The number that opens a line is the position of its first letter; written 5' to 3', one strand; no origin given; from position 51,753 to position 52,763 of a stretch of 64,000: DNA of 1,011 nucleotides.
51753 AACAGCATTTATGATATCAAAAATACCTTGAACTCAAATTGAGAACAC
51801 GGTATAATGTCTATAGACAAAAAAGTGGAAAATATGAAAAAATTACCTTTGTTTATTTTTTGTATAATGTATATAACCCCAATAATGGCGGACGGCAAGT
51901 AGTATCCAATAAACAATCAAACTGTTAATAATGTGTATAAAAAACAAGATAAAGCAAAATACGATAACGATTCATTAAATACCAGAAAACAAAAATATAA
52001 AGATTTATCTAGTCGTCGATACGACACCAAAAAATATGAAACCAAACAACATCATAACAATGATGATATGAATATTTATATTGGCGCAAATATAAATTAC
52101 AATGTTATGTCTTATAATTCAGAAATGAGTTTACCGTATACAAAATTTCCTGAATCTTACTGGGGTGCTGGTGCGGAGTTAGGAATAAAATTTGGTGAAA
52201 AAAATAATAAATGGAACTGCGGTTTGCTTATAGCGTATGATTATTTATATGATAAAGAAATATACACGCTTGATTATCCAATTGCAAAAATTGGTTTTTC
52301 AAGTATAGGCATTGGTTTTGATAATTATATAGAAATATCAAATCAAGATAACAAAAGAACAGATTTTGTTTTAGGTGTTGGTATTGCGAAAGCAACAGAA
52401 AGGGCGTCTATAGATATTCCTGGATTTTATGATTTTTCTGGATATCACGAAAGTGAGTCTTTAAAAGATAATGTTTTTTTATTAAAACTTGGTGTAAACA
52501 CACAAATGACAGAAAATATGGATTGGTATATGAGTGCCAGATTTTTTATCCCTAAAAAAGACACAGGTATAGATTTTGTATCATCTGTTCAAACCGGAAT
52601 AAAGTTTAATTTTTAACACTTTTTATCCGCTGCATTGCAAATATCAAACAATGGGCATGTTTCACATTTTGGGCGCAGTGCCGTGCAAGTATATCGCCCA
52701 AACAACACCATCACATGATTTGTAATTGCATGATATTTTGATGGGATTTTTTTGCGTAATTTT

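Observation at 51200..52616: Outer-membrane beta-barrel gene with an in-frame amber codon after its signal peptide, behind a duplicated consensus promoter, iteron-like repeats and a divergent XRE regulator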

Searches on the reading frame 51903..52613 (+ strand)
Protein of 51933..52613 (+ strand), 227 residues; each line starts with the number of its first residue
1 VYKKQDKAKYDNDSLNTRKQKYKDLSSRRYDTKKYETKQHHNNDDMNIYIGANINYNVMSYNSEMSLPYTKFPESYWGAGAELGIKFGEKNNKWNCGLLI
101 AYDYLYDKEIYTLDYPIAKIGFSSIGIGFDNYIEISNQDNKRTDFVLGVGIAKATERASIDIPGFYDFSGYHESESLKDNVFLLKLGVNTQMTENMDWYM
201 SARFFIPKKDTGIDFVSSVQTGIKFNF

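Call 31: predict_structure(alignment_id=A2)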
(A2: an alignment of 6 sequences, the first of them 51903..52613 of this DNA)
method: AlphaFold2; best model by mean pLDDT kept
length: 237 residues; sequences in the alignment: 6
mean_pLDDT: 72.2   pTM: 0.61
mean pLDDT of the five models: 72.2, 70.8, 69.8, 69.4, 69.2
residues with pLDDT >= 90: 65; 70-90: 86; 50-70: 34; < 50: 52
segments of 3 or more residues with pLDDT < 50: 1-26, 28-53
pLDDT, mean of each block of 10 residues (from residue 1): 34 36 47 45 33 66 86 62 80 86 87 85 75 90 89 93 80 58 71 92 90 82 78 91
secondary structure, 60 per line:
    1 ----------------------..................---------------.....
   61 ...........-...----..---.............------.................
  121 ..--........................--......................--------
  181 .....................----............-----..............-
elements in order: H23-40 E56-71 E85-97 E104-122 E125-148 E151-172 E181-201 E206-217 E223-236

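Call 32: search_protein_representatives(alignment_id=A2)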
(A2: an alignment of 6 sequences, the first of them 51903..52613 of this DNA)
Query: 6 sequences, 249 profile positions. Proteins with E-value up to 0.001 (for the whole library): 57; up to 1e-10: 44; up to 1e-30: 16. The best 57 are listed.
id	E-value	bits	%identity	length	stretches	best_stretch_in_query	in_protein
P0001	2.3e-131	453.3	-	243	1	14-249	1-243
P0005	1.1e-86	306.9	-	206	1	57-249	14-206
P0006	4.9e-50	186.9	-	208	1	64-249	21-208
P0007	1.1e-43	166.1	-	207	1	66-249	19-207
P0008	2.5e-43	165.0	-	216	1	63-249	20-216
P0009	4.0e-42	161.0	-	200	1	67-249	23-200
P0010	2.1e-39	152.1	-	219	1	64-249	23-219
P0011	2.3e-38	148.7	-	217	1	58-249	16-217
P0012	5.0e-38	147.6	-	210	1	61-249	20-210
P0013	8.5e-38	146.8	-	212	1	64-249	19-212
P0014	1.7e-35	139.3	-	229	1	61-249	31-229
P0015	2.1e-35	139.0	-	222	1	64-249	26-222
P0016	3.3e-34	135.1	-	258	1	1-239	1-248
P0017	4.6e-32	128.1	-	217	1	64-249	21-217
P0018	9.3e-32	127.0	-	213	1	66-249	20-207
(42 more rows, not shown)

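Call 36: fold_search(model_id=the predicted structure, library=pdb)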
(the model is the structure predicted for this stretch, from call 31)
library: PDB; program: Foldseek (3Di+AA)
matches with E <= 10: 1095; with E <= 0.001: 80
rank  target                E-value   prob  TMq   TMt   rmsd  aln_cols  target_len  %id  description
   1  9fzc_A                3.6e-09  1.00  0.50  0.65   5.8       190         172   15  Structure of OmpA-short in complex with nanobody Nb01 (released 2024-07-17)
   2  9fzd_A                3.8e-09  1.00  0.50  0.64   4.9       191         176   15  Structure of OmpA-long in complex with nanobody Nb39 (released 2024-07-17)
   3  9a2m_MODEL_1_A        2.9e-08  1.00  0.49  0.36   6.4       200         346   13  Model of E. coli OmpA by in-cell photo-crosslinking MS and deep learning (released 2023-02-24)
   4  3qra                  8.7e-08  1.00  0.47  0.69   4.6       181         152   15  The crystal structure of Ail, the attachment invasion locus protein of Yersinia pestis (released 2011-11-23)
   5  3qrc_B                2.8e-07  1.00  0.47  0.67   5.3       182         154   15  The crystal structure of Ail, the attachment invasion locus protein of Yersinia pestis, in complex with the heparin an (released 2011-11-23)
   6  3qrc_A                3.4e-07  1.00  0.47  0.67   5.3       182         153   15  The crystal structure of Ail, the attachment invasion locus protein of Yersinia pestis, in complex with the heparin an (released 2011-11-23)
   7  9nh2_A                4.0e-07  1.00  0.55  0.58   6.0       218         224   13  In situ cryo-EM structure of porin III of the Legionella Dot/Icm T4SS machine (released 2025-09-17)
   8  1qj9                  6.6e-07  1.00  0.45  0.66   5.3       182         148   14  CRYSTAL STRUCTURE OF THE OUTER MEMBRANE PROTEIN OMPX FROM ESCHERICHIA COLI (released 1999-10-06)
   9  1p4t                  6.6e-07  1.00  0.44  0.62   5.5       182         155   17  Crystal structure of Neisserial surface protein A (NspA) (released 2003-07-22)
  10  1bxw                  8.7e-07  1.00  0.49  0.64   5.5       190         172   16  OUTER MEMBRANE PROTEIN A (OMPA) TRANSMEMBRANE DOMAIN (released 1998-10-14)
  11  2x27                  3.1e-06  1.00  0.45  0.50   8.8       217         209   12  Crystal structure of the outer membrane protein OprG from Pseudomonas aeruginosa (released 2010-12-15)
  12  2n2l_MODEL_1_A        6.7e-06  1.00  0.42  0.58   6.1       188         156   13  NMR structure of yersinia pestis ail (attachment invasion locus) in decylphosphocholine micelles calculated wi (released 2015-07-22)
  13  1qjp                  8.3e-06  1.00  0.40  0.64   6.1       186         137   14  HIGH RESOLUTION STRUCTURE OF THE OUTER MEMBRANE PROTEIN A (OMPA) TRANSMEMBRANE DOMAIN (released 2000-06-30)
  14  7xw0_B                1.2e-05  1.00  0.40  0.37   8.7       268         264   10  Crystal structure of pOmpT (released 2023-05-31)
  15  1uyo                  1.3e-05  1.00  0.25  0.22  25.5       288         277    7  Translocator domain of autotransporter NalP from Neisseria meningitidis (released 2004-03-19)
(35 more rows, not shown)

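Call 46: list_cluster_members(proteins=[window:51933-52613:+, P0061])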
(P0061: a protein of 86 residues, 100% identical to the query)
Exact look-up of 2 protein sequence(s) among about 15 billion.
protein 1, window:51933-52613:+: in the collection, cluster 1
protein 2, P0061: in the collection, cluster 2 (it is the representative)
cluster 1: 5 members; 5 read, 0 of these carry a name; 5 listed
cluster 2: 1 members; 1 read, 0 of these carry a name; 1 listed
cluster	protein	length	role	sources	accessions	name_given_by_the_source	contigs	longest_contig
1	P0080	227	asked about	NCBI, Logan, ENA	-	-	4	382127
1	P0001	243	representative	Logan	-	-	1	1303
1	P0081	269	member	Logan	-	-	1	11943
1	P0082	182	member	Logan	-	-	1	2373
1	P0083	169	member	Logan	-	-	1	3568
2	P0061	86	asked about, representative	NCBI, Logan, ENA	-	-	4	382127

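Call 48: find_encoding_contigs(protein=P0080, flank=1500, max_places=10)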
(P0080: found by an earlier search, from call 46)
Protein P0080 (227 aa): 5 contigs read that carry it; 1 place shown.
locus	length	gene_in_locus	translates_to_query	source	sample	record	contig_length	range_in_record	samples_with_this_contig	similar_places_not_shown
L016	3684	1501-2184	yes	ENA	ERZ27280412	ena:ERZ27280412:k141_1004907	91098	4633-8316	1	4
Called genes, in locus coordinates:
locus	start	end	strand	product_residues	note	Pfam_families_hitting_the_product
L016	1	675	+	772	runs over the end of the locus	PF01588:tRNA_bind, PF03483:B3_4, PF03484:B5, PF17759:tRNA_synthFbeta, PF03147:FDX-ACB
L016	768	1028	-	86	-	PF01381:HTH_3 (weak)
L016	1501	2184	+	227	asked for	-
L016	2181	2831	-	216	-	PF00730:HhH-GPD, PF00633:HHH (weak), PF10576:EndIII_4Fe-2S (weak)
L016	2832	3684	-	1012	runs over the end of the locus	PF00133:tRNA-synt_1, PF09334:tRNA-synt_1g (faint), PF08264:Anticodon_1, PF19302:DUF5915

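Call 49: find_encoding_contigs(protein=P0082, flank=3000)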
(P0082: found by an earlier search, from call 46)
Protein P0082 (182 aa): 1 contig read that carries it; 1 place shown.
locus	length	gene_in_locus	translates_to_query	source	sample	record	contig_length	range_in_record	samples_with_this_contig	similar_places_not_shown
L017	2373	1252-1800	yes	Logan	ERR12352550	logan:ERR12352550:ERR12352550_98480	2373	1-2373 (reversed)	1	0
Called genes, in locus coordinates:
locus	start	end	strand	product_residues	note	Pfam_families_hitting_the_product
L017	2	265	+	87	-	?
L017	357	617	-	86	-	PF13560:HTH_31 (weak), PF01381:HTH_3 (weak)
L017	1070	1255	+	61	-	-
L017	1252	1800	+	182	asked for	-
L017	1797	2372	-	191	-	?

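Call 50: find_encoding_contigs(protein=P0083, flank=3000)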
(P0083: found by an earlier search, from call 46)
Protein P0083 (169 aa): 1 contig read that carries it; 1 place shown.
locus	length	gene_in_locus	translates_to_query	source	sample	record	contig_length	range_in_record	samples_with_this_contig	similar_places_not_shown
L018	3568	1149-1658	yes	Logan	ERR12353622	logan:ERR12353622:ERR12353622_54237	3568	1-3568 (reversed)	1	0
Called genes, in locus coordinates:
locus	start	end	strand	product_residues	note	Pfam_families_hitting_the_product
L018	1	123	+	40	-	?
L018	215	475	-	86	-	PF13560:HTH_31 (weak), PF01381:HTH_3 (weak)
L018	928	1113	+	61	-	-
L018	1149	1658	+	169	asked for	-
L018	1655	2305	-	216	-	PF00730:HhH-GPD, PF10576:EndIII_4Fe-2S (weak)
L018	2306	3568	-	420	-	?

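Call 51: find_encoding_contigs(protein=P0081, flank=3000)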
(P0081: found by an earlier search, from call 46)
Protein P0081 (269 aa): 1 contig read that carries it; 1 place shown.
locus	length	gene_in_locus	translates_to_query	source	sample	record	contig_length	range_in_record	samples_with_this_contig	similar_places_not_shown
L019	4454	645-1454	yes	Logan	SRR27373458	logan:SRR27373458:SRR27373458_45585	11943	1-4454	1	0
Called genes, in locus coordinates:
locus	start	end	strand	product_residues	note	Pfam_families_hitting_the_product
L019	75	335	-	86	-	PF01381:HTH_3 (weak)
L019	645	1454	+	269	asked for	-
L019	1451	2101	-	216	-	PF00730:HhH-GPD, PF10576:EndIII_4Fe-2S (faint)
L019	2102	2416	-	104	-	-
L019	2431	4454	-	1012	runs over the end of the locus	PF00133:tRNA-synt_1, PF09334:tRNA-synt_1g (faint), PF08264:Anticodon_1, PF19302:DUF5915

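Call 59: search_protein_families(library=ncbifam, proteins=[P0081], max_evalue=0.01)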
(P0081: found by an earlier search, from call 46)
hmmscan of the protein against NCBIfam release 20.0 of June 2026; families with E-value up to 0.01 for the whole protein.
P0081 (269 aa): 0 families

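Call 73: search_protein_families(library=padloc, proteins=[P0081], max_evalue=0.001)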
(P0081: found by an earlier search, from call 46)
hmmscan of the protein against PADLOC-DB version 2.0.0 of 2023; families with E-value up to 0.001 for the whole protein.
P0081 (269 aa): 0 families
